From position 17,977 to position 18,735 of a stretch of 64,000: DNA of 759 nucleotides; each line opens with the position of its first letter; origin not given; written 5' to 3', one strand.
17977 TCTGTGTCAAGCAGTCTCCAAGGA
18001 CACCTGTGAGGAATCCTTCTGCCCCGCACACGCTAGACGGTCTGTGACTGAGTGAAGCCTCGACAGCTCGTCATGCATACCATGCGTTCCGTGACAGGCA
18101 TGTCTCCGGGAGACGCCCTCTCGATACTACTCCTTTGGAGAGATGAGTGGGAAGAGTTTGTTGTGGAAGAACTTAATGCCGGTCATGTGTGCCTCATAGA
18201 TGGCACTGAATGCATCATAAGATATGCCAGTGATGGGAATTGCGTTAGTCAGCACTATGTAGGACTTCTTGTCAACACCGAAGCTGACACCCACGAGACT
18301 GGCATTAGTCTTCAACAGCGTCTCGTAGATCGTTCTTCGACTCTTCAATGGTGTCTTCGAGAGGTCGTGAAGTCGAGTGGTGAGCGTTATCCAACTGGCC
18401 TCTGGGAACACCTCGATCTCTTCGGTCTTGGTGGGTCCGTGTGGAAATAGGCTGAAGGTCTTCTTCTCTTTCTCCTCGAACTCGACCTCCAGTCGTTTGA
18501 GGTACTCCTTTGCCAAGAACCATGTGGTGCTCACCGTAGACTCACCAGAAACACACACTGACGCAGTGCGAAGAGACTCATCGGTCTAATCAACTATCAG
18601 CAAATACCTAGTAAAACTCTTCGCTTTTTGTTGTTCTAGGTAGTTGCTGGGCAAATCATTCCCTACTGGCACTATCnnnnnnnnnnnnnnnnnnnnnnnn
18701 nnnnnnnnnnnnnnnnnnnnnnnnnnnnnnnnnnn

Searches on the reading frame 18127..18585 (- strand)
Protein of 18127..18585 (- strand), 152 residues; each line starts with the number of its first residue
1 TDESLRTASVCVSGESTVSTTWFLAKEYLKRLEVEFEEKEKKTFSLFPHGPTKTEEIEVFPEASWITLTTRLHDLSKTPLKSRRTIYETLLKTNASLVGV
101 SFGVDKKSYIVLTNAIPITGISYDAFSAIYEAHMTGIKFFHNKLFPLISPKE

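Call 19: search_protein_families(library=pfam, proteins=[window:18127-18585:-])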
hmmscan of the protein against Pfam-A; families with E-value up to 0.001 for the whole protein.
window:18127-18585:- (152 aa): 1 family
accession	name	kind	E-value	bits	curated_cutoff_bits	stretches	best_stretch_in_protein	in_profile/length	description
PF22550.1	CesT_Tir_1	-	6e-05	23.4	27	1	25-127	8-108/131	CesT_Tir_1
